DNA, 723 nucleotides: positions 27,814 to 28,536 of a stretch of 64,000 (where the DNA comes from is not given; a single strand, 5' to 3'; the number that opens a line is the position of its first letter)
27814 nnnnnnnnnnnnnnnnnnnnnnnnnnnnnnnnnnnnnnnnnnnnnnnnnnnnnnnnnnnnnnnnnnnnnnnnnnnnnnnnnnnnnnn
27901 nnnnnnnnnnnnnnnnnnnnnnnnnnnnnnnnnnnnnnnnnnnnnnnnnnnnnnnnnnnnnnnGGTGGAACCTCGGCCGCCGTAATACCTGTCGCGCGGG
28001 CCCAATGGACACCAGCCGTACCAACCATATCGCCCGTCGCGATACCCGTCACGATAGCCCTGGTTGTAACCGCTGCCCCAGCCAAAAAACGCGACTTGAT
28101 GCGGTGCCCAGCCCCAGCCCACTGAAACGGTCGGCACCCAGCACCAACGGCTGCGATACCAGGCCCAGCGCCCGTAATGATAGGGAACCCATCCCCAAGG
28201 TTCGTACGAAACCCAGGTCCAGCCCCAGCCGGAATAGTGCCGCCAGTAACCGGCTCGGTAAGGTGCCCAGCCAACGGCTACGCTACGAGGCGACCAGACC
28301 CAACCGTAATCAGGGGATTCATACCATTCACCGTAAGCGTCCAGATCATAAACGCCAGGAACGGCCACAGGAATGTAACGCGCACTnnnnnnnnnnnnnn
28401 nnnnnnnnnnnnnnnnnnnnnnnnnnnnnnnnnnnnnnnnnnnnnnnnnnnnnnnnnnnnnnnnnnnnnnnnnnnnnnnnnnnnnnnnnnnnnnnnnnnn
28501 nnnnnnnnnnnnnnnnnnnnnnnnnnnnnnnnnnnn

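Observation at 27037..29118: FecR-like secreted protein with an extreme Trp/Tyr/Gly-rich core and a 63-bp tandemly repeated Pro/Ser tail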

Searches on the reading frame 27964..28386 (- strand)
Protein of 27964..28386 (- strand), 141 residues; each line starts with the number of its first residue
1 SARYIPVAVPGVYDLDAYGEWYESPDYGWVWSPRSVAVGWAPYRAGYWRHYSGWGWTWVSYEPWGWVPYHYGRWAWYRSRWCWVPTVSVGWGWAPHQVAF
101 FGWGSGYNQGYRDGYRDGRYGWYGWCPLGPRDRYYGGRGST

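Call 32: search_protein_representatives(protein=window:27964-28386:-)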
Query: 141 residues. Proteins with E-value up to 0.001 (for the whole library): 9108; up to 1e-10: 3647; up to 1e-30: 18. The best 150 are listed.
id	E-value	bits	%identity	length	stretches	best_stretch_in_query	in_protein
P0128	5.6e-54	199.3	70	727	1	1-138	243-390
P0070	5.3e-52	192.8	72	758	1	1-136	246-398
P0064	1.0e-49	185.4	67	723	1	2-133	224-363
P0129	2.4e-49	184.2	66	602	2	2-121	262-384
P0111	4.3e-49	183.4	68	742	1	1-135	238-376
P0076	3.4e-48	180.4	67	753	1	1-141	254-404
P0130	7.1e-46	172.8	67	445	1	5-132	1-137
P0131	9.0e-45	169.2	70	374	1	1-130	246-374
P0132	5.6e-43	163.4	66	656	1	1-137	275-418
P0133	5.3e-42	160.2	51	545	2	1-134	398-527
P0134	8.5e-41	156.3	66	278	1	3-136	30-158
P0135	1.8e-40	155.2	63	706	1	1-136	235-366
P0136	4.4e-38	147.4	61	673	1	3-138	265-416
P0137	1.8e-37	145.5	66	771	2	9-94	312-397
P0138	1.9e-37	145.3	60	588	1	1-135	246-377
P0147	3.8e-28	115.0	52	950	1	3-134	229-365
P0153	1.2e-27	113.3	54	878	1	2-134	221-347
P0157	4.3e-27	111.6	54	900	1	2-135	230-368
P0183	3.6e-25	105.2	55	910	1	1-134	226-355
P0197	8.7e-25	104.0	48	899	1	2-134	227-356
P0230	5.4e-24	101.4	50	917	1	1-135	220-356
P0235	6.8e-24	101.1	47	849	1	2-134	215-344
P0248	9.3e-24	100.7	56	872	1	2-101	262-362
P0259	1.2e-23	100.3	52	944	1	1-135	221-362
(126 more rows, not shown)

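Call 44: find_related_loci(query=A3, collection=genome_contigs, flank=6000)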
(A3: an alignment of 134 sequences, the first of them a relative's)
Query A3 (727 aa) in genome_contigs; peptide patterns used: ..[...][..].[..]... (x = any residue, [..] = any of these).
600 stretches matched a pattern (row limit reached: there are more); 592 encode a relative of the query (tblastn E <= 1e-3); the best 80 are kept; 80 distinct loci.
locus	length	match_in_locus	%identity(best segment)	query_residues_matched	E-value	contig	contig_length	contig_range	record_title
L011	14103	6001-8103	45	5-711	3e-155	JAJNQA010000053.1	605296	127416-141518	MAG: Heliomicrobium sp. isolate MAG_31 k141_274948, whole genome shotgun sequence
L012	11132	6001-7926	33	2-691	2e-75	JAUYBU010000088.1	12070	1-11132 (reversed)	MAG: Bryobacterales bacterium isolate C20_concoct.bin.137 C20_k141_379764, whole genome shotgun sequence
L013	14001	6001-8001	33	9-707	2e-75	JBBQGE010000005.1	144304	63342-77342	MAG: Bryobacterales bacterium isolate Co_metawrap_978 Cmw_978_k141_5681265_length_144304_cov_36.0000, whole genome shotg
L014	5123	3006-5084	33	9-720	4e-73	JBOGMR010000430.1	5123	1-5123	MAG: Bryobacteraceae bacterium isolate M3-S_metawrap_bin.207 k127_3780025, whole genome shotgun sequence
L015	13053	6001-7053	39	6-387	1e-70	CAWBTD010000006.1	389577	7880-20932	MAG: Bryobacterales bacterium isolate MFD04580.bin.2.7 genome assembly, contig: contig_31892, whole genome shotgun seque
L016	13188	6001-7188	38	9-433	6e-69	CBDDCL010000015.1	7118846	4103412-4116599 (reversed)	MAG: Bryobacterales bacterium isolate 9a5723b4-f69d-4256-802c-3c242fd87eb7 genome assembly, contig: contig_9, whole geno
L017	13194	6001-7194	38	9-434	2e-69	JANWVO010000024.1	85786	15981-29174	MAG: Bryobacteraceae bacterium isolate SKYG119 k141_330370, whole genome shotgun sequence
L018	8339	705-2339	34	2-575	5e-68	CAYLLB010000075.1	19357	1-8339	MAG TPA_asm: uncultured Solibacteraceae bacterium isolate SRP167436_co1_335 genome assembly, contig: NODE_4405_length_19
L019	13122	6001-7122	35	38-442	2e-66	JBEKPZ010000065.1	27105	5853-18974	MAG: Bryobacteraceae bacterium isolate SPRUCE 476 SPRUCE_476_65, whole genome shotgun sequence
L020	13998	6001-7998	31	25-720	2e-65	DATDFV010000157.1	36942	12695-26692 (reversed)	MAG TPA_asm: Pyrinomonadaceae bacterium isolate SMAG_U235 k141_206157, whole genome shotgun sequence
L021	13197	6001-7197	36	1-432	1e-64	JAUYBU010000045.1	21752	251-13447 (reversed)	MAG: Bryobacterales bacterium isolate C20_concoct.bin.137 C20_k141_620559, whole genome shotgun sequence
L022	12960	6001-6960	39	12-353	1e-64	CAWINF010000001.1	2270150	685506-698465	MAG: uncultured Acidobacteriota bacterium isolate MFD04944.bin.1.105 genome assembly, contig: contig_21983, whole genome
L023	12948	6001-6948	40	38-387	2e-64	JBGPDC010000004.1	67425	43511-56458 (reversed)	MAG: Terriglobia bacterium isolate OBJ_0618_050_34 k141_955723_length_67425_cov_13.2018, whole genome shotgun sequence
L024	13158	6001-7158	38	9-432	4e-64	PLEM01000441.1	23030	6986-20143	MAG: Bryobacterales bacterium isolate fen_235 73.20111000_E3D.16_contig_7427, whole genome shotgun sequence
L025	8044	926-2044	39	23-433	2e-63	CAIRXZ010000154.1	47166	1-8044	MAG: uncultured Acidobacteriia bacterium isolate A14_bin-2537 genome assembly, contig: bin-2537:154/366, whole genome sh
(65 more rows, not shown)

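Call 52: search_protein_families(library=pfam, proteins=[window:27964-28386:-], max_evalue=10)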
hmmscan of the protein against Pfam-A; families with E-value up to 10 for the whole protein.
window:27964-28386:- (141 aa): 1 family
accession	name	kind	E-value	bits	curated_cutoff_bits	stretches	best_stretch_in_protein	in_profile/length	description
PF20245.3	DUF6600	-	3.7e-22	78.8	27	1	14-131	3-101/102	Family of unknown function (DUF6600)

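Call 56: search_protein_families(library=pfam, proteins=[P0147, P0153, P0157, P0183, P0197, P0230, P0259, P0235, P0248, P0133], max_evalue=0.001)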
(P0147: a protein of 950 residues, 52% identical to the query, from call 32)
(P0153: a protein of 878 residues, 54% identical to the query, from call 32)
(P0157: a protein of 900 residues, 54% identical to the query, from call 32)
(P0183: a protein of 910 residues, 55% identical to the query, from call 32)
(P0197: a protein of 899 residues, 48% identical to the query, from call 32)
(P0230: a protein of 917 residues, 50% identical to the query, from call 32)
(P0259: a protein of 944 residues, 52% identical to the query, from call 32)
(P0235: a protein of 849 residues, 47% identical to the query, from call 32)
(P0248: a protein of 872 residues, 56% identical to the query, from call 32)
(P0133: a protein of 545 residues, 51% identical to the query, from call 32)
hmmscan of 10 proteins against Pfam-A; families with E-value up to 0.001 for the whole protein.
P0147 (950 aa): 1 family
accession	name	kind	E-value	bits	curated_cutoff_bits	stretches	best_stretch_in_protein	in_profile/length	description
PF20245.3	DUF6600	-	8.1e-29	100.2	27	1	239-361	2-100/102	Family of unknown function (DUF6600)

P0153 (878 aa): 1 family
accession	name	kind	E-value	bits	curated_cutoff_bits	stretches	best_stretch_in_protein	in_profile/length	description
PF20245.3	DUF6600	-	3.3e-31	107.8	27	1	232-344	2-101/102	Family of unknown function (DUF6600)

P0157 (900 aa): 2 families
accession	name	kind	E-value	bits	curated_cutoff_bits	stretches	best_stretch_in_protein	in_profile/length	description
PF20245.3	DUF6600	-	4.4e-30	104.2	27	1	240-364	1-101/102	Family of unknown function (DUF6600)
PF04773.18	FecR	-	3.2e-08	34.3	24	1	77-174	1-96/97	FecR protein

P0183 (910 aa): 1 family
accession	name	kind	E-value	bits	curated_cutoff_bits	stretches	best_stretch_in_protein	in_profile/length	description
PF20245.3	DUF6600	-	1.2e-25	89.9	27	1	239-352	3-101/102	Family of unknown function (DUF6600)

P0197 (899 aa): 1 family
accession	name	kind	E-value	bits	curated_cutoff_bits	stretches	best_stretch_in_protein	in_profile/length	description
PF20245.3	DUF6600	-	8e-28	97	27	1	237-353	1-101/102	Family of unknown function (DUF6600)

P0230 (917 aa): 1 family
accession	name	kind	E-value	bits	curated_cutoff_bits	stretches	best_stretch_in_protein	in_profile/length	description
PF20245.3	DUF6600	-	2.1e-29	102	27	1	231-352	1-101/102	Family of unknown function (DUF6600)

P0259 (944 aa): 2 families
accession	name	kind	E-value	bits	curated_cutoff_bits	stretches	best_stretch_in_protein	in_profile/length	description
PF20245.3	DUF6600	-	2.3e-29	101.9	27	1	232-358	1-101/102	Family of unknown function (DUF6600)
PF04773.18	FecR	-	5.2e-06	27.3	24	1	69-165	1-95/97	FecR protein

P0235 (849 aa): 1 family
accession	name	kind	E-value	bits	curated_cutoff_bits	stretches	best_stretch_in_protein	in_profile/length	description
PF20245.3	DUF6600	-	5.9e-29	100.6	27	1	225-341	1-101/102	Family of unknown function (DUF6600)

P0248 (872 aa): 1 family
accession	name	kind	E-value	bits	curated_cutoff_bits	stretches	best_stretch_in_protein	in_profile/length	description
PF20245.3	DUF6600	-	4.7e-28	97.7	27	1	274-378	3-101/102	Family of unknown function (DUF6600)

P0133 (545 aa): 4 families
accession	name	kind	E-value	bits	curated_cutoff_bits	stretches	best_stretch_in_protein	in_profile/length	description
PF20245.3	DUF6600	-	3.8e-48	162.2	27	2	410-524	2-101/102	Family of unknown function (DUF6600)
PF04773.18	FecR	-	2.4e-16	60.4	24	1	75-171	1-96/97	FecR protein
PF07883.17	Cupin_2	-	0.00021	21.3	27.2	0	166-191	24-49/70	Cupin domain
PF14525.12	AraC_binding_2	-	0.00037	20.7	27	0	168-192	63-87/173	AraC-binding-like domain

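Call 60: search_solved_structures(query=A3, max_evalue=1, show_alignments=2)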
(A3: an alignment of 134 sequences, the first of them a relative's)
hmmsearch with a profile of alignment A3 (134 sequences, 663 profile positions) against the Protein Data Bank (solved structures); distinct sequences matched with E-value up to 1: 11.
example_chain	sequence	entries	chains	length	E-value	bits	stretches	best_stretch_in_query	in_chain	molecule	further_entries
6ovk_R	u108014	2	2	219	5.9e-05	25.6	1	84-202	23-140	Siderophore-interacting protein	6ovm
4m0h_A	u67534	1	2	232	0.00017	24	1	72-192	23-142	Conserved hypothetical protein, putative anti-sigma factor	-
4m0n_A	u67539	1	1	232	0.0006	22.3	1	72-192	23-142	Conserved hypothetical protein, putative anti-sigma factor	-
7cu3_B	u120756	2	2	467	0.12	14.7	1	543-601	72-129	Transmembrane protein FAM155A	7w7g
6e5c_A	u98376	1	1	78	0.23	13.7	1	133-195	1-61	De novo beta protein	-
8bd7_X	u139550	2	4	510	0.23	13.7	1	495-637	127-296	IFT54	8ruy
4opw_A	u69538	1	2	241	0.4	12.9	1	63-171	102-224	Uncharacterized protein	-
8rd2_A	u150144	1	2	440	0.43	12.8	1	508-650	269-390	Invariant surface glycoprotein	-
7nfx_M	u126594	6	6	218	0.5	12.6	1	356-502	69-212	60S ribosomal protein L14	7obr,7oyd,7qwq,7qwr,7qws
5lzs_M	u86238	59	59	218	0.5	12.6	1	356-502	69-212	eL14 | Ribosomal protein L14 | 60S ribosomal protein L14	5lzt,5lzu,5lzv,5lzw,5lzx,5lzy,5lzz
4wij_A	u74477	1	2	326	0.76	12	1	485-630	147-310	Splicing factor, proline- and glutamine-rich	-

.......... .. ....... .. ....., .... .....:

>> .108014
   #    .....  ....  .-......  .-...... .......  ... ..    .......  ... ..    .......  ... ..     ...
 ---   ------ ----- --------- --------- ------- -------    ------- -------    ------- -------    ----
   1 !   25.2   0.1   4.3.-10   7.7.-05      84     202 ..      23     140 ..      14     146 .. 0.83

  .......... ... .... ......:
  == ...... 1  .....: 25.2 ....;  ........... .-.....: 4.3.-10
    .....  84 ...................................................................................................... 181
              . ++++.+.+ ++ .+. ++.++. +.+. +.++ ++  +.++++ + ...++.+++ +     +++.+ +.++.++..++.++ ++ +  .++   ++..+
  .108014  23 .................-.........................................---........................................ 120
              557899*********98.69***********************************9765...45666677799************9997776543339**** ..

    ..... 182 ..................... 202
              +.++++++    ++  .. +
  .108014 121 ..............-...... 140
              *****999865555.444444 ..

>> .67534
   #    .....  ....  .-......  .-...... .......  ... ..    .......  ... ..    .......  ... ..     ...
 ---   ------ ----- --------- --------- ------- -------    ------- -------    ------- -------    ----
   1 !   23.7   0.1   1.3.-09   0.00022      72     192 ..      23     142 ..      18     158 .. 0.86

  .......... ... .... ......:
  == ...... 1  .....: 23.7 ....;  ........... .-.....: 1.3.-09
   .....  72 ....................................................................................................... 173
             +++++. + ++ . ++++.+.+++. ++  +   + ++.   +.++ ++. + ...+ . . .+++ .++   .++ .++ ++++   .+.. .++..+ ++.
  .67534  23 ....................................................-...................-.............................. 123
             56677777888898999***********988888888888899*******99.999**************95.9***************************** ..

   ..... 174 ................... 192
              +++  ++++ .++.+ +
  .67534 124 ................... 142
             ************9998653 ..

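Call 66: search_protein_families(library=pfam, proteins=[L023:3069-4382:+, L023:4386-5744:+, L019:4753-5712:-, L012:9310-10842:+, L012:1232-3574:-], max_evalue=0.0001)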
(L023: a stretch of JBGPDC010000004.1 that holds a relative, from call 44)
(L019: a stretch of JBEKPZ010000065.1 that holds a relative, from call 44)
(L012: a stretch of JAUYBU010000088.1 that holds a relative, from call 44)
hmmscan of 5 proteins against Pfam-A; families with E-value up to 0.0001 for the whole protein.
L023:3069-4382:+ (437 aa): 2 families
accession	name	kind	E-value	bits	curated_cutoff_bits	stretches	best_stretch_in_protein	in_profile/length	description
PF02518.31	HATPase_c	-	2.5e-26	92.7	26.4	1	329-433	2-110/111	Histidine kinase-, DNA gyrase B-, and HSP90-like ATPase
PF00512.31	HisKA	-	1e-14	54.7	26.9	1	218-280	2-62/66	His Kinase A (phospho-acceptor) domain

L023:4386-5744:+ (452 aa): 8 families
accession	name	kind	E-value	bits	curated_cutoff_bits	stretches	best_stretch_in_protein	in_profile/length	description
PF00158.32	Sigma54_activat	-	1.5e-73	246.5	20.2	1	143-309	1-167/168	Sigma-54 interaction domain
PF00072.30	Response_reg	-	1.2e-30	106.3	30.2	1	6-114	2-110/111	Response regulator receiver domain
PF25601.1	AAA_lid_14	-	9.2e-28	96.4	27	1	315-391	1-77/87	AAA+ ATPase lid domain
PF14532.12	Sigma54_activ_2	-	2e-20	73.9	25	1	144-314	1-138/138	Sigma-54 interaction domain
PF02954.25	HTH_8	-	2.9e-13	49.8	22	1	408-447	2-41/42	Bacterial regulatory protein, Fis family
PF07728.20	AAA_5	-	2.5e-08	34.5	22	1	167-285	2-123/139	AAA domain (dynein-related subfamily)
PF00004.35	AAA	-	1.4e-05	26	21.2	1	167-292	1-119/131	ATPase family associated with various cellular activities (AAA)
PF07724.20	AAA_2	-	8.6e-05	23.1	27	0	165-288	4-128/166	AAA domain (Cdc48 subfamily)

L019:4753-5712:- (319 aa): 2 families
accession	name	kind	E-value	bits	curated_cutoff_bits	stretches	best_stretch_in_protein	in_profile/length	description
PF00990.26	GGDEF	-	4.3e-41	140.8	23.8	1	154-312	1-161/161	Diguanylate cyclase, GGDEF domain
PF00072.30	Response_reg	-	1.1e-24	87.2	30.2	1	18-130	1-110/111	Response regulator receiver domain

L012:9310-10842:+ (510 aa): 1 family
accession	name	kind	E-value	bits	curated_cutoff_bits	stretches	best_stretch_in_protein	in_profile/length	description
PF01063.24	Aminotran_4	-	1.4e-49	169.4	28.5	1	238-469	2-223/223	Amino-transferase class IV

L012:1232-3574:- (780 aa): 1 family
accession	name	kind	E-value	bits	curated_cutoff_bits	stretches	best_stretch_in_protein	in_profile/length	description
PF09586.16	YfhO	-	3.9e-08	32.6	28.5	1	698-753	778-833/835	Bacterial membrane protein YfhO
